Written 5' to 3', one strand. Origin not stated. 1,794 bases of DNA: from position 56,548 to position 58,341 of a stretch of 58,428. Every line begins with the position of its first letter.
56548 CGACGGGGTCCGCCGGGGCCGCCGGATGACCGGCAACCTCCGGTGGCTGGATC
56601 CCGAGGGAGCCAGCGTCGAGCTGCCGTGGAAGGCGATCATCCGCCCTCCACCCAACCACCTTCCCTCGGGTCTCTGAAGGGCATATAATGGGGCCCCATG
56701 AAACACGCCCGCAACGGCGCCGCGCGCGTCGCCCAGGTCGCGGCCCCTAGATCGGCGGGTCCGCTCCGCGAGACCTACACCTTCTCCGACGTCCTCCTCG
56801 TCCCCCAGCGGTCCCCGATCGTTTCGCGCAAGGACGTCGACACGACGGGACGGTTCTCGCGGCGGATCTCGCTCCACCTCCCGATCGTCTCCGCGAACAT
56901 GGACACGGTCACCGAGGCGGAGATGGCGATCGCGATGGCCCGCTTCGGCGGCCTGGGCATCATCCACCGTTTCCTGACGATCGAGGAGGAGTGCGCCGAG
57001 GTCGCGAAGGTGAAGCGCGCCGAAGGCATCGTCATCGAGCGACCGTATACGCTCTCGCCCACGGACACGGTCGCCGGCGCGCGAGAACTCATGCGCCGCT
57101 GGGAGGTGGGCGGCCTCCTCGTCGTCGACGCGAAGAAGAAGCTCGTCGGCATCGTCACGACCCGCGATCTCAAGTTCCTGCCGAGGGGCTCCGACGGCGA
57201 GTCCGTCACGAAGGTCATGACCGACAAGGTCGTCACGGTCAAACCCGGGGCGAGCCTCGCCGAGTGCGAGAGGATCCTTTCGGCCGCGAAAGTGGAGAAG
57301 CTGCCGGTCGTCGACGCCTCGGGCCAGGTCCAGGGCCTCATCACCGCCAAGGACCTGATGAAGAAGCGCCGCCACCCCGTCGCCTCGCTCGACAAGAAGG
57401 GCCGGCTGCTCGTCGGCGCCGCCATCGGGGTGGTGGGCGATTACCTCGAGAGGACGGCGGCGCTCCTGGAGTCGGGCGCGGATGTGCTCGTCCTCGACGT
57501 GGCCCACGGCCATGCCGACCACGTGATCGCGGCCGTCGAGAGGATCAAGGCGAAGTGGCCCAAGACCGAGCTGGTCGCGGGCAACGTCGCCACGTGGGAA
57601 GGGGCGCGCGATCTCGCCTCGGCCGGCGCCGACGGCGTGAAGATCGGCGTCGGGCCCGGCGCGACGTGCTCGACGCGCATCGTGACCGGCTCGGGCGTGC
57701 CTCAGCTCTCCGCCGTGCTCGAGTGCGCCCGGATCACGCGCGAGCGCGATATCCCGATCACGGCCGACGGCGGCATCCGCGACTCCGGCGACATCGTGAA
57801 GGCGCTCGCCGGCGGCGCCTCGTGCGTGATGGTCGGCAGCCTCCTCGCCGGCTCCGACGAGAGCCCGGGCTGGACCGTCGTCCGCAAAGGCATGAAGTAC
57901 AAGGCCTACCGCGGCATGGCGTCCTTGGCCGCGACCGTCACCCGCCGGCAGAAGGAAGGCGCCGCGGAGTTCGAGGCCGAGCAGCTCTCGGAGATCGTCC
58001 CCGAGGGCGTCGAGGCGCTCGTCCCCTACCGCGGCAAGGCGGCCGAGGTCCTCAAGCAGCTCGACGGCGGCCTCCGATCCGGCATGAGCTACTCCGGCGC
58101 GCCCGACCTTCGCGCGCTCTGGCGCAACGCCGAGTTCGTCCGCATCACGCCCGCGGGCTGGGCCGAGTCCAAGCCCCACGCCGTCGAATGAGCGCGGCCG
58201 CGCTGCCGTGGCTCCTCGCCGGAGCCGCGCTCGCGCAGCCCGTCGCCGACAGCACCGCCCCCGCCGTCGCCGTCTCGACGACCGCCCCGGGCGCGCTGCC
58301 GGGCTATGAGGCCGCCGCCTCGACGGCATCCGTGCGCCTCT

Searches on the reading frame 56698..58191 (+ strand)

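Call 59: search_protein_families(library=pfam, proteins=[window:56698-58191:+], max_evalue=0.0001)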
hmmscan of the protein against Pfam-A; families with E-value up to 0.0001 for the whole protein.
window:56698-58191:+ (497 aa): 5 families
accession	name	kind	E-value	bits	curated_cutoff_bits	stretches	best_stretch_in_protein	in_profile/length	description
PF00478.31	IMPDH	-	1.1e-136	455.9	25.6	1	27-494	2-345/345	IMP dehydrogenase / GMP reductase domain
PF00571.33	CBS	-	7.7e-24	84.2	24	2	170-223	1-54/57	CBS domain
PF03060.21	NMO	-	2e-12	47.6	28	1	291-483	137-315/331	Nitronate monooxygenase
PF01070.24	FMN_dh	-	1.5e-09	37.8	24.9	1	277-381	207-303/350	FMN-dependent dehydrogenase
PF00977.27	His_biosynth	-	1.1e-05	25.5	23.6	0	344-383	66-105/228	Histidine biosynthesis protein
